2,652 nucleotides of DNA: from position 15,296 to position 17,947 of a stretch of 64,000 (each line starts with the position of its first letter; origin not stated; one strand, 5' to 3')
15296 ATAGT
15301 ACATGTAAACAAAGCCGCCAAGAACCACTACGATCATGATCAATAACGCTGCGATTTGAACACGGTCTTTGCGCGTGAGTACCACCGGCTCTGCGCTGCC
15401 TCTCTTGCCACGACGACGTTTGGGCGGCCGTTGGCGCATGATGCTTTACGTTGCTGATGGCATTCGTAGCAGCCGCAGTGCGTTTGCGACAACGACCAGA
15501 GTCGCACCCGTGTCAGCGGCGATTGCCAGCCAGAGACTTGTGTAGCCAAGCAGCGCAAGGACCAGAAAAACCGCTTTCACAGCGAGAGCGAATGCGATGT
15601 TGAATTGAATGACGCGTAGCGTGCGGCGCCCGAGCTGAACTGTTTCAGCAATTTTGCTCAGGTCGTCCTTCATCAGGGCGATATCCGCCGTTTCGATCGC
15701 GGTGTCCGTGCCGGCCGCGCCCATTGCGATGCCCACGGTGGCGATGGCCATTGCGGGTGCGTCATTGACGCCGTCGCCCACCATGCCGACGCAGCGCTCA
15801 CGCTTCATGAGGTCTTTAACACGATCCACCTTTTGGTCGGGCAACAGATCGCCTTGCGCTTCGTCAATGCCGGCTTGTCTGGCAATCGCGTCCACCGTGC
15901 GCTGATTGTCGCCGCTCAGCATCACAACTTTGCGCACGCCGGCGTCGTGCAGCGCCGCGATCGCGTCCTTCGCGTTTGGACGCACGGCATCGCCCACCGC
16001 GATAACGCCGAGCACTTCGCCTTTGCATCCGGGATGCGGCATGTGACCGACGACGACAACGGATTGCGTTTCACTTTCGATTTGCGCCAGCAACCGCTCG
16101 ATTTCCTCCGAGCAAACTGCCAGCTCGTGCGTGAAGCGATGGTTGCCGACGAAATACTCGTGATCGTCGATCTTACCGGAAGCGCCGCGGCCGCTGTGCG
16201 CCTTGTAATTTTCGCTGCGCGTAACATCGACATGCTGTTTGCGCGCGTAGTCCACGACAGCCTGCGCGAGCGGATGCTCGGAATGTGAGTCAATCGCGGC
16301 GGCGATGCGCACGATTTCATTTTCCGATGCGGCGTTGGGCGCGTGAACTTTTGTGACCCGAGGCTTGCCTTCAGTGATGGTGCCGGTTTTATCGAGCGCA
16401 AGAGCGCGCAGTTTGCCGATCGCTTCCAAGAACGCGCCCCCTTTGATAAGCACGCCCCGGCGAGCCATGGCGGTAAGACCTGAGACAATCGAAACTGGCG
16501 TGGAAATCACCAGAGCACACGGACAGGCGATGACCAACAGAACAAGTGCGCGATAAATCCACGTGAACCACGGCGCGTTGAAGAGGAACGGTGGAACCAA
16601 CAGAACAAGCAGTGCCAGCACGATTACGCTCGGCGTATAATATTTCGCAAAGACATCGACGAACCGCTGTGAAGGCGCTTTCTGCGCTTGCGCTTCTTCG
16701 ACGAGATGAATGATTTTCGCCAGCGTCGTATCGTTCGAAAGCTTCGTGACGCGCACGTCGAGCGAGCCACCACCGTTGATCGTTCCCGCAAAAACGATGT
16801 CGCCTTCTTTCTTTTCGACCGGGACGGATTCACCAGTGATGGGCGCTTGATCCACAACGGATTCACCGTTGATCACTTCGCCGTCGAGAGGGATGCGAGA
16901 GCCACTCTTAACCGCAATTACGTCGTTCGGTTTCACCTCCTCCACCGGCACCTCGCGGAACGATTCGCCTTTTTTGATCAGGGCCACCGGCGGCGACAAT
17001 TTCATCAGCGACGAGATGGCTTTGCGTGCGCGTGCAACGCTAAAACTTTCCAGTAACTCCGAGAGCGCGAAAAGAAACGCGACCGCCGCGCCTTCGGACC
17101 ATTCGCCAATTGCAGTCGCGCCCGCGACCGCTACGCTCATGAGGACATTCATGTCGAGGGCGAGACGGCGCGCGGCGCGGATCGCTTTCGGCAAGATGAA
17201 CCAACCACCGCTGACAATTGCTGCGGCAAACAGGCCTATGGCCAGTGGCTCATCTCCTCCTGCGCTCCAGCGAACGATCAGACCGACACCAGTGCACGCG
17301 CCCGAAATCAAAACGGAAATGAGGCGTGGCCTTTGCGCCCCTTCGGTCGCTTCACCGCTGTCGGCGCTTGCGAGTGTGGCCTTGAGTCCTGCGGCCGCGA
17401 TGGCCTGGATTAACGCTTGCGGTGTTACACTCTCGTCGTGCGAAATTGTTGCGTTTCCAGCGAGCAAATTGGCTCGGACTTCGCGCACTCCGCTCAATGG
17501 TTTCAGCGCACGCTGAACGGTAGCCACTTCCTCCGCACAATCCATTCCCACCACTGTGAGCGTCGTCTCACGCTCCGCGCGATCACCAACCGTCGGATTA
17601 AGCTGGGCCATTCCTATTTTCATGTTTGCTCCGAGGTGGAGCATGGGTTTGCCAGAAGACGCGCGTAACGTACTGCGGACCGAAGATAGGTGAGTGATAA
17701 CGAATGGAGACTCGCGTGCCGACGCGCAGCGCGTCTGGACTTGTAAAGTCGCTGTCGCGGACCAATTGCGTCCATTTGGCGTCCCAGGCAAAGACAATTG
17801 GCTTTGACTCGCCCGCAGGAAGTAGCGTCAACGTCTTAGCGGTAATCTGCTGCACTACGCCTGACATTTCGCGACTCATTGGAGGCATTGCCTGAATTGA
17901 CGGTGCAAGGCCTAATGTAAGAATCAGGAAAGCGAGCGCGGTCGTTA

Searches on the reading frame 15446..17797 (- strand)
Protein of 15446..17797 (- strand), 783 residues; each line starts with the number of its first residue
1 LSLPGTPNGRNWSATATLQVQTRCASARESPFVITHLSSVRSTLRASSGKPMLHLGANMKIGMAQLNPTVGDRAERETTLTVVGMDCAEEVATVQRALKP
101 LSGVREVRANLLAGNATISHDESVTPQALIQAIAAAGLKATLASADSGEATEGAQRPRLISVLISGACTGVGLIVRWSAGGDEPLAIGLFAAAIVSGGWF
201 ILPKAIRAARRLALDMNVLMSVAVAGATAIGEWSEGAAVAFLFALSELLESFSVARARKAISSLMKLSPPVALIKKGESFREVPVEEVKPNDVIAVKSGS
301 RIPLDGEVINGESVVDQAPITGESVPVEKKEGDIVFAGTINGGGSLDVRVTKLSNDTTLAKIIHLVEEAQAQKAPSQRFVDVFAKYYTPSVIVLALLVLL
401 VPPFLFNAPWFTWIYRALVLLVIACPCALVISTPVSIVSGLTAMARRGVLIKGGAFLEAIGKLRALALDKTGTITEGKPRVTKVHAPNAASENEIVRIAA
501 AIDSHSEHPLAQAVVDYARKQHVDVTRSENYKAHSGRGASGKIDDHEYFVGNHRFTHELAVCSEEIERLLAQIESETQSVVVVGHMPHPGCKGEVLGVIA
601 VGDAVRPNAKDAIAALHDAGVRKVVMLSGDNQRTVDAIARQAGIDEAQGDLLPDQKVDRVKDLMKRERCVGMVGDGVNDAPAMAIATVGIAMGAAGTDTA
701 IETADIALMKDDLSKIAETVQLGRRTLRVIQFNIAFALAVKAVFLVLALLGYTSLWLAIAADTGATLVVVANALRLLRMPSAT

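Call 63: search_protein_families(library=pfam, proteins=[window:15446-17797:-], max_evalue=0.00001)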
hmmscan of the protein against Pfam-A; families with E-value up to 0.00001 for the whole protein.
window:15446-17797:- (783 aa): 3 families
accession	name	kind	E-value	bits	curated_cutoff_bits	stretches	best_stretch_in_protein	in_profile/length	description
PF00122.25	E1-E2_ATPase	-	1.6e-58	197.7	28.1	1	267-447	2-181/181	E1-E2 ATPase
PF00702.32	Hydrolase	-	3.9e-32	112.6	26.4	1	464-685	2-189/191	haloacid dehalogenase-like hydrolase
PF00403.32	HMA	-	5.6e-12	46.3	24.8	1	79-137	1-60/62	Heavy-metal-associated domain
